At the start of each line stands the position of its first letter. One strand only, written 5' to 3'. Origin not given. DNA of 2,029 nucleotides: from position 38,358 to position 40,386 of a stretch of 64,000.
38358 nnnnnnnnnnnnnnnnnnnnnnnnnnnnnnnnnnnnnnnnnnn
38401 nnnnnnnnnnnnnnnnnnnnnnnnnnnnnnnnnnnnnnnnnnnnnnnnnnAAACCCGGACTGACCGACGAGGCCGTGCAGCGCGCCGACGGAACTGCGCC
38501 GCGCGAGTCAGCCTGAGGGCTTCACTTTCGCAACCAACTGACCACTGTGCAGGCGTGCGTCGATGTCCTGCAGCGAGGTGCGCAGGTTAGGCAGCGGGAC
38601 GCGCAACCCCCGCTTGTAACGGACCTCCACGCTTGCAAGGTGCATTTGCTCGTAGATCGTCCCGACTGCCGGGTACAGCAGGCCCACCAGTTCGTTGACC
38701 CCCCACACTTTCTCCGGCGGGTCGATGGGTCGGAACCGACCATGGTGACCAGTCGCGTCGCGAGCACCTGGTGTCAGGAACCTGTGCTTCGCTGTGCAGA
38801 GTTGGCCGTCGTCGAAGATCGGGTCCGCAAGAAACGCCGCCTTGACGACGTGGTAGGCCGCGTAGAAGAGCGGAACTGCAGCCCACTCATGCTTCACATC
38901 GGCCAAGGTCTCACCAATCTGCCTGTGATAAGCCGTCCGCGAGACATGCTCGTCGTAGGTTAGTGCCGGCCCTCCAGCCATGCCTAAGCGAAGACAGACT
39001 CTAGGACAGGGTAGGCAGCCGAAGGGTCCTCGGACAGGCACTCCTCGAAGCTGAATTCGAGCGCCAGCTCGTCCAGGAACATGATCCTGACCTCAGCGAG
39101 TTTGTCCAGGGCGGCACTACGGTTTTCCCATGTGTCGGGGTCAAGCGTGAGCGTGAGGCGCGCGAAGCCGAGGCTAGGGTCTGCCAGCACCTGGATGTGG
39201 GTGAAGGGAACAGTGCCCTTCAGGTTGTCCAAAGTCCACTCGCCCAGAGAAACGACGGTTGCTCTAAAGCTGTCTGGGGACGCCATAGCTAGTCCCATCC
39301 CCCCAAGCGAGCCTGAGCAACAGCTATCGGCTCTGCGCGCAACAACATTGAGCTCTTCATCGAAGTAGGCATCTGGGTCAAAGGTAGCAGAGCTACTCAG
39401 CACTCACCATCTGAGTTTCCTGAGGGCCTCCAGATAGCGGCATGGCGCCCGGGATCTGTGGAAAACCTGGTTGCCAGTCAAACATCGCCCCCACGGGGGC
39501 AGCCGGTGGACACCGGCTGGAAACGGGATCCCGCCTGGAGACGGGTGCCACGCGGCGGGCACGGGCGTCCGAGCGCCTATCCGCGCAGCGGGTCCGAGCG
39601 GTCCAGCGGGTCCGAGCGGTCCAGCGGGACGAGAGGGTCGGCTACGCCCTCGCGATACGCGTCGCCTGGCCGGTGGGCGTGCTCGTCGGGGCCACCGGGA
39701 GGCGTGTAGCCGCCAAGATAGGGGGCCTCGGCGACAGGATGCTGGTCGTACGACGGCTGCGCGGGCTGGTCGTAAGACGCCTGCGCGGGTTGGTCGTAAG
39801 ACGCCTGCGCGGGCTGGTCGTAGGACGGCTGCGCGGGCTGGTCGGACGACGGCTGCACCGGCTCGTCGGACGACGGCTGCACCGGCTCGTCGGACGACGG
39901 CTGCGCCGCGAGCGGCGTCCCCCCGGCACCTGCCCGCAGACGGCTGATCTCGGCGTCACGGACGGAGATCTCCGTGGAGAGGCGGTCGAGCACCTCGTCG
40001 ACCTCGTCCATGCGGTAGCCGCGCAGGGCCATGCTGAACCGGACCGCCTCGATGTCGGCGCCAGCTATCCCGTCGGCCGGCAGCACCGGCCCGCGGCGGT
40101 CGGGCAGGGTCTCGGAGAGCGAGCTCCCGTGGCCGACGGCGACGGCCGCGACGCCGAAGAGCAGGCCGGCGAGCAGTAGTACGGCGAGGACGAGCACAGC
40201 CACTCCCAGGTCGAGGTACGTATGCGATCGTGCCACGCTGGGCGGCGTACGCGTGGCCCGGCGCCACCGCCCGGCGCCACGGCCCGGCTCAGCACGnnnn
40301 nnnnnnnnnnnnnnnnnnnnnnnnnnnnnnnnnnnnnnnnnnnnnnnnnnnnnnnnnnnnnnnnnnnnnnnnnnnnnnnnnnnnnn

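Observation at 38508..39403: Lower-GC two-gene cassette (acidic 139-aa protein + basic 157-aa protein, stop-start coupled) inserted between tag and the DivIVA gene: candidate uncharacterised toxin-antitoxin/defence module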

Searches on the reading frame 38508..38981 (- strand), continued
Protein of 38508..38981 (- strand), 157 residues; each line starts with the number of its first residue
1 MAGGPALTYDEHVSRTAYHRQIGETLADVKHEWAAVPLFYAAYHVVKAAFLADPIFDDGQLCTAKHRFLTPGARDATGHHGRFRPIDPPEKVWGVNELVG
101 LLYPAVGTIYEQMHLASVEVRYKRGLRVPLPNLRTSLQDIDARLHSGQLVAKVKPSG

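Call 64: fold_search(model_id=the predicted structure, library=pdb)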
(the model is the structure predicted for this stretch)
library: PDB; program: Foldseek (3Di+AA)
matches with E <= 10: 118; with E <= 0.001: 0
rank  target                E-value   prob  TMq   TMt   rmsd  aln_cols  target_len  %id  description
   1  1ufb_A                3.6e-01  0.97  0.52  0.63   4.7       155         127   13  Crystal structure of TT1696 from Thermus thermophilus HB8 (released 2003-11-28)
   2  4nqf_A                4.2e-01  0.80  0.43  0.46   7.2       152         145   17  Crystal structure of HEPN domain protein (released 2014-03-26)
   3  2hsb                  5.8e-01  0.99  0.57  0.69   3.0       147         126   13  Crystal structure of a hepn domain containing protein (af_0298) from archaeoglobus fulgidus at 1.95 A resolution (released 2006-08-15)
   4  4nqf_B                5.8e-01  0.80  0.45  0.46   7.5       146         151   18  Crystal structure of HEPN domain protein (released 2014-03-26)
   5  8ucj_c                1.2e+00  0.14  0.30  0.21  10.7       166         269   13  CryoEM structure of Komagataella pastoris Cytochrome c oxidase (11 subunits) in complex with human VMAT2 (released 2024-10-09)
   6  1wol                  1.6e+00  0.38  0.42  0.51   8.7       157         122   11  Crystal Structure of ST0689, an archaeal HEPN homologue (released 2005-11-22)
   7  6ymx_c                1.6e+00  0.20  0.33  0.23   9.4       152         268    9  CIII2/CIV respiratory supercomplex from Saccharomyces cerevisiae (released 2020-09-09)
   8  5ziy_B                1.9e+00  0.06  0.20  0.18  17.9       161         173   12  Crystal structure of Bacillus cereus FlgL (released 2018-10-17)
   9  3c18_B                2.0e+00  0.75  0.47  0.27   4.2       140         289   15  Crystal structure of nucleotidyltransferase-like protein (ZP_00538802.1) from Exiguobacterium sibiricum 255-15 at 1.90 (released 2008-02-12)
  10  2jbw_B                2.0e+00  0.35  0.25  0.12   7.6        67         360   19  Crystal Structure of the 2,6-dihydroxy-pseudo-oxynicotine Hydrolase. (released 2007-01-04)
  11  2jbw_A                2.2e+00  0.20  0.25  0.12   9.4        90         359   18  Crystal Structure of the 2,6-dihydroxy-pseudo-oxynicotine Hydrolase. (released 2007-01-04)
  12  3c18_A                2.3e+00  0.69  0.47  0.27   4.2       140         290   15  Crystal structure of nucleotidyltransferase-like protein (ZP_00538802.1) from Exiguobacterium sibiricum 255-15 at 1.90 (released 2008-02-12)
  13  6hu9_c                2.3e+00  0.09  0.28  0.19  12.8       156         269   13  III2-IV2 mitochondrial respiratory supercomplex from S. cerevisiae (released 2018-12-26)
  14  5bt1_A                2.5e+00  0.04  0.20  0.14  17.0       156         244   12  histone chaperone Hif1 playing with histone H2A-H2B dimer (released 2016-10-26)
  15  8tqb_A                2.5e+00  0.03  0.17  0.06  16.4       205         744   12  mGluR3 in the presence of the agonist LY379268 and PAM VU6023326 (released 2024-07-31)
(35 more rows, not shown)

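Call 73: search_dna_similar(query=window:38508-38981:-, collection=plasmids, mode=protein, max_evalue=0.001, max_rows=20)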
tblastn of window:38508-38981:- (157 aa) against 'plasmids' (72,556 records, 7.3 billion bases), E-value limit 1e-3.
No match.

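Call 76: search_protein_families(library=pfam, proteins=[L010:5846-6781:-, L010:6775-7173:+, L010:8555-8935:+, L010:9422-11086:+, L010:11223-11969:-, L010:12017-12550:-, L010:12817-13137:+, L010:13509-13817:+, L010:14219-14584:-, L010:14687-16123:-], max_evalue=0.001)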
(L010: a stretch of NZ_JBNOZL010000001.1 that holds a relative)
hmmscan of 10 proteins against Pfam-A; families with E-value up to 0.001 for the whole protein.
L010:5846-6781:- (311 aa): 1 family
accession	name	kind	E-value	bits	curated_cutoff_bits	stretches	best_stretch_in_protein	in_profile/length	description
PF00291.31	PALP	-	2.6e-76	257.2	35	1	9-295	2-295/295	Pyridoxal-phosphate dependent enzyme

L010:6775-7173:+ (132 aa): 0 families

L010:8555-8935:+ (126 aa): 1 family
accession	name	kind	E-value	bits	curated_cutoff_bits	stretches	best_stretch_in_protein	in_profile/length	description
PF19730.4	DUF6221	-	1.1e-06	29.7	27.6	1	29-124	59-121/122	Family of unknown function (DUF6221)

L010:9422-11086:+ (554 aa): 0 families

L010:11223-11969:- (248 aa): 1 family
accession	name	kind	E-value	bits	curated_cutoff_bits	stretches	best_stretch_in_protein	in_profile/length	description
PF09509.15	Hypoth_Ymh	-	6e-27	94.3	25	1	111-234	2-119/119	Protein of unknown function (Hypoth_ymh)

L010:12017-12550:- (177 aa): 0 families

L010:12817-13137:+ (106 aa): 0 families

L010:13509-13817:+ (102 aa): 0 families

L010:14219-14584:- (121 aa): 1 family
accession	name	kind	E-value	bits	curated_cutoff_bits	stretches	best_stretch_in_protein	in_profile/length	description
PF12728.13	HTH_17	-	2.6e-09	37.7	27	1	64-109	4-49/51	Helix-turn-helix domain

L010:14687-16123:- (478 aa): 1 family
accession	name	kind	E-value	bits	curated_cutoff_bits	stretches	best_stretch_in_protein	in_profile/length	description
PF00589.27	Phage_integrase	-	9.3e-14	52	27.1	1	280-461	4-169/172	Phage integrase family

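Call 77: search_protein_families(library=pfam, proteins=[L013:109-1197:+, L013:2028-3155:-, L013:3127-3750:-, L013:3801-4070:+, L013:4067-4831:+, L013:5540-6370:+, L013:6734-7846:+, L013:8074-8673:+, L013:8806-9660:-, L008:8561-9214:+], max_evalue=0.001)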
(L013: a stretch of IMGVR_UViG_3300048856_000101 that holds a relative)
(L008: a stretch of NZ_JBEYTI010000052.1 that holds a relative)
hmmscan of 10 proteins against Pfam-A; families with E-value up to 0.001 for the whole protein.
L013:109-1197:+ (362 aa): 3 families
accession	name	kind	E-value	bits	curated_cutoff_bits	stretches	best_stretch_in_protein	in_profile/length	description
PF06071.19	YchF-GTPase_C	-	6.9e-39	132.3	27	1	273-356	1-84/84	Protein of unknown function (DUF933)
PF01926.29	MMR_HSR1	-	4.3e-22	78.8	21.9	1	4-110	1-86/113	50S ribosome-binding GTPase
PF02421.24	FeoB_N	-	1e-08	35.3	27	1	4-48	2-46/156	Ferrous iron transport protein B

L013:2028-3155:- (375 aa): 1 family
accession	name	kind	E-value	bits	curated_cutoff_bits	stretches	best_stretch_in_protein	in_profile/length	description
PF00589.27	Phage_integrase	-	2.7e-21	76.6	27.1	1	182-335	27-168/172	Phage integrase family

L013:3127-3750:- (207 aa): 3 families
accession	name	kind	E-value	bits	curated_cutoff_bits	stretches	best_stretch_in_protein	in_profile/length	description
PF13560.12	HTH_31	-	1.8e-09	38.2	27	1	41-105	2-61/64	Helix-turn-helix domain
PF01381.28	HTH_3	-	1.2e-07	32.1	23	1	46-103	2-53/55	Helix-turn-helix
PF08667.16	BetR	-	1.1e-05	26.1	21.6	1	43-156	8-120/148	BetR domain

L013:3801-4070:+ (89 aa): 0 families

L013:4067-4831:+ (254 aa): 2 families
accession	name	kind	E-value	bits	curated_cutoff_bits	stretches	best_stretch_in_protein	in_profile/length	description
PF02498.22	Bro-N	-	8.2e-24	84.5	25.6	1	13-99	1-96/96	BRO family, N-terminal domain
PF03374.19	ANT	-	5.4e-15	56.1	25.3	1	138-227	1-96/108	Phage antirepressor protein KilAC domain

L013:5540-6370:+ (276 aa): 2 families
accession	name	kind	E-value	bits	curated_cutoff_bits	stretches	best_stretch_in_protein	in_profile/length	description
PF03374.19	ANT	-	4.7e-21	75.6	25.3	1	153-263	1-105/108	Phage antirepressor protein KilAC domain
PF02498.22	Bro-N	-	1.7e-05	25.8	25.6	1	20-111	3-86/96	BRO family, N-terminal domain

L013:6734-7846:+ (370 aa): 1 family
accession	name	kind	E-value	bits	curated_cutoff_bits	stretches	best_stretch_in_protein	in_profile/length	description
PF02195.25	ParB_N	-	5e-10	39.7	26.3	1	51-110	24-83/95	ParB N-terminal domain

L013:8074-8673:+ (199 aa): 1 family
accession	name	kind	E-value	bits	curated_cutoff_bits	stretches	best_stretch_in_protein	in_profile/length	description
PF20188.4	DUF6551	-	2.2e-06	27.8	26.8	1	75-140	132-199/242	Family of unknown function (DUF6551)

L013:8806-9660:- (284 aa): 0 families

L008:8561-9214:+ (217 aa): 0 families

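Call 87: search_protein_families(library=padloc, alignment_id=A1, max_evalue=1)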
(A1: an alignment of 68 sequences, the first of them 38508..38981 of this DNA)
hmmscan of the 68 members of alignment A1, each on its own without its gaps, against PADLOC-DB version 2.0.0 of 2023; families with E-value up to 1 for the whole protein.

A. member 1, window:38508-38981:- (157 aa): 0 families

B. families by the number of members that match (of 68 scanned): 7 families
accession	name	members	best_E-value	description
PDLC00236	KwaB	1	0.0023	DUF4868 domain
PDLC00731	Effector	1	0.0045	TIR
PDLC02371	PycTIR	1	0.0062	-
PDLC00732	Effector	1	0.0094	TIR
PDLC04039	PD-T4-6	1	0.012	-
PDLC05043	PDC-S57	1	0.028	-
PDLC04378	PDC-M05B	1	0.037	-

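Call 90: fold_search(model_id=the predicted structure, library=viral)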
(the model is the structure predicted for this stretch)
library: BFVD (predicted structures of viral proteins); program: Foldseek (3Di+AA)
matches with E <= 10: 75; with E <= 0.001: 0
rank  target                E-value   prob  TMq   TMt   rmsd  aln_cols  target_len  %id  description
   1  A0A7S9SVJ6            1.3e+00  0.11  0.30  0.22  19.5       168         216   11  (no name in the UniProt tables at hand)
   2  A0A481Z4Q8            1.3e+00  0.05  0.17  0.13  17.1       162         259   14  Uncharacterized protein (Fragment) [Pithovirus LCPAC103]
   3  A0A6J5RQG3            1.6e+00  0.04  0.16  0.12  24.6       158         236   10  Uncharacterized protein [uncultured Caudovirales phage]
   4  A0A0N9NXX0            1.7e+00  0.25  0.37  0.32   8.4       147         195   12  Uncharacterized protein [Acidianus bottle-shaped virus 2 strain ABV2]
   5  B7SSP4                1.9e+00  0.13  0.27  0.32   9.0       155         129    8  P17 protein [Bacillus phage Nf]
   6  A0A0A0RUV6            2.3e+00  0.05  0.21  0.15  16.8       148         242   12  Nucleotidyltransferase [Bacillus phage Mater]
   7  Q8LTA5                2.5e+00  0.10  0.27  0.27   8.1       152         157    8  Uncharacterized protein [Lactobacillus phage A2]
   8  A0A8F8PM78            3.3e+00  0.13  0.31  0.06  15.4       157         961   11  AAA-ATPase, SpoVK/Ycf46/Vps4 family [Clandestinovirus]
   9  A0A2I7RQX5            3.5e+00  0.06  0.24  0.24  14.8       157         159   11  (no name in the UniProt tables at hand)
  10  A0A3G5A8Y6            3.9e+00  0.14  0.26  0.09   9.2       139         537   11  Uncharacterized protein [Hyperionvirus sp.]
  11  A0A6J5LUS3            3.9e+00  0.08  0.29  0.32  11.8       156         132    8  Lipoprotein [uncultured Caudovirales phage]
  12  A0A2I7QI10            4.1e+00  0.07  0.33  0.27  15.8       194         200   11  Uncharacterized protein [Vibrio phage Aphrodite1]
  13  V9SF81                4.1e+00  0.06  0.30  0.19  13.8       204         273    9  Putative membrane protein [Tunisvirus fontaine2]
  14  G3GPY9                4.3e+00  0.04  0.23  0.19  12.3       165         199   12  (no name in the UniProt tables at hand)
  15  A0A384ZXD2            4.3e+00  0.03  0.19  0.11  13.6       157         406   13  Putative DNA polymerase III [Dickeya phage vB_DsoM_JA29]
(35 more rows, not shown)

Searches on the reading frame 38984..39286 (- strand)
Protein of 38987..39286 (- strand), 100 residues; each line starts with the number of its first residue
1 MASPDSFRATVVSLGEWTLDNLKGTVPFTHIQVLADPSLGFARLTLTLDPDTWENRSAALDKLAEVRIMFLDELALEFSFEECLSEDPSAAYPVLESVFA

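Call 46: search_protein_families(library=pfam, alignment_id=A5, max_evalue=1)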
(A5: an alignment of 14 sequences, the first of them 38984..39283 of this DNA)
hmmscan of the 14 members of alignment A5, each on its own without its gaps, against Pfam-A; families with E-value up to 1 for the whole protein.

A. member 1, window:38984-39283:- (99 aa): 0 families

B. families by the number of members that match (of 14 scanned): 4 families
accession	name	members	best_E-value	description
PF11916.13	Vac14_Fig4_bd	1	0.019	Vacuolar protein 14 C-terminal Fig4p binding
PF23781.1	Phage_TAC_16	1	0.022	Phage tail assembly chaperone protein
PF16293.11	zf-C2H2_9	1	0.059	C2H2 type zinc-finger (1 copy)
PF08785.16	Ku_PK_bind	1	0.29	Ku C terminal domain like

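Call 47: search_solved_structures(query=A5, max_evalue=10)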
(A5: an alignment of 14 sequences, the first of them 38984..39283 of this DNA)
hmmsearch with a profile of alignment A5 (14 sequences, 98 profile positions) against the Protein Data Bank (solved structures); distinct sequences matched with E-value up to 10: 2.
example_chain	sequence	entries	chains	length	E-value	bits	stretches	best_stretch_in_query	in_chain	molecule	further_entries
7bfd_A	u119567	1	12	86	0.26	14.9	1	23-62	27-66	30S ribosomal protein S6,30S ribosomal protein S6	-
6nuk_A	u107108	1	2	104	0.83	13.3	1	20-61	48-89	Ferredog-Diesel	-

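Call 60: predict_structure(protein=window:38987-39286:-)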
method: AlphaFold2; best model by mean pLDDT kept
length: 100 residues; sequences in the alignment: 1
mean_pLDDT: 48.3   pTM: 0.40
mean pLDDT of the five models: 48.3, 48.0, 47.5, 47.2, 44.2
residues with pLDDT >= 90: 0; 70-90: 0; 50-70: 50; < 50: 50
segments of 3 or more residues with pLDDT < 50: 1-21, 73-75, 77-100
pLDDT, mean of each block of 10 residues (from residue 1): 30 37 52 56 60 59 57 48 44 40
secondary structure, 60 per line:
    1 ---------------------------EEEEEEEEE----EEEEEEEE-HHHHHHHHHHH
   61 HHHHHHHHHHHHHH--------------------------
elements in order: E28-36 E41-48 H50-74

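Call 88: search_protein_families(library=padloc, alignment_id=A5, max_evalue=1)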
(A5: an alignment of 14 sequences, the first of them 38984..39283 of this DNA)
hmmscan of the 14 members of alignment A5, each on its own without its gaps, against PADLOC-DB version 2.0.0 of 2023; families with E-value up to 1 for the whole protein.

A. member 1, window:38984-39283:- (99 aa): 0 families

B. families by the number of members that match (of 14 scanned): 0 families

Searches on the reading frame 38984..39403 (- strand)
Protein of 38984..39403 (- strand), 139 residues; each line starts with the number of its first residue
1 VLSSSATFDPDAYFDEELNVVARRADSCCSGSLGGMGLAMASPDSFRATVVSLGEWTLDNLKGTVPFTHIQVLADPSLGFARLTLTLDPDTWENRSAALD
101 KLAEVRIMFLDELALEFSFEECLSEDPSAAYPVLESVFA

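Call 4: search_protein_families(library=pfam, proteins=[window:38984-39403:-], max_evalue=1)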
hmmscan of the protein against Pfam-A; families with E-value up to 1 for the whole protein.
window:38984-39403:- (139 aa): 0 families

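Call 5: search_protein_families(library=padloc, proteins=[window:38984-39403:-], max_evalue=1)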
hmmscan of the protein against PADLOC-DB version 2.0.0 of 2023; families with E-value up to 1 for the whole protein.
window:38984-39403:- (139 aa): 0 families

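Call 6: search_protein_families(library=ncbifam, proteins=[window:38984-39403:-], max_evalue=1)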
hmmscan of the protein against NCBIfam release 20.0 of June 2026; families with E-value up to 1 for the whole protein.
window:38984-39403:- (139 aa): 0 families

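Call 7: search_protein_families(library=phrogs, proteins=[window:38984-39403:-], max_evalue=1)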
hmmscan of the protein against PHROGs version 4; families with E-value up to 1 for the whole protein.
window:38984-39403:- (139 aa): 1 family
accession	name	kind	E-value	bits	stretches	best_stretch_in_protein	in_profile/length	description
phrog_28811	-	unknown function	0.11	12.6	1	47-112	221-281/364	-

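Call 9: find_homologous_proteins(query=window:38984-39403:-, max_evalue=0.01)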
Query window:38984-39403:- (139 aa): 1 proteins with E <= 0.01 among 108 candidates.
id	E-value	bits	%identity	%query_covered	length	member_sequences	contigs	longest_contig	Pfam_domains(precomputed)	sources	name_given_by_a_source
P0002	1.3e-57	212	100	72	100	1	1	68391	-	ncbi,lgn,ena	-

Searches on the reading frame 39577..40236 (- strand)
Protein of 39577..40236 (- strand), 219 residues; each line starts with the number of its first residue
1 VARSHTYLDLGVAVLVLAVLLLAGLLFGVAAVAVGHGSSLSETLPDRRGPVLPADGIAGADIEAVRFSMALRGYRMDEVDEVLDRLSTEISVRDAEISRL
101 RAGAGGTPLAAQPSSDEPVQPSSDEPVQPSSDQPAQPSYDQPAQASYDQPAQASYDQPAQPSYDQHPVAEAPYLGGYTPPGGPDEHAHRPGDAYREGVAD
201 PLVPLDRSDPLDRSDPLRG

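Call 4: search_protein_families(library=pfam, proteins=[window:39577-40236:-], max_evalue=1)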
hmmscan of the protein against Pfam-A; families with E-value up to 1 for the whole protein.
window:39577-40236:- (219 aa): 3 families
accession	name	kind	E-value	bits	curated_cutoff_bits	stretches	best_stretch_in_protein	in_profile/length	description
PF05103.18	DivIVA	-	0.001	19.4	28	1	60-91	4-35/131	DivIVA protein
PF11914.13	DUF3432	-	0.26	12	26.7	1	119-169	11-61/98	Domain of unknown function (DUF3432)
PF10144.15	SMP_2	-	0.46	10.6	28.9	0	13-97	14-91/159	Bacterial virulence factor haemolysin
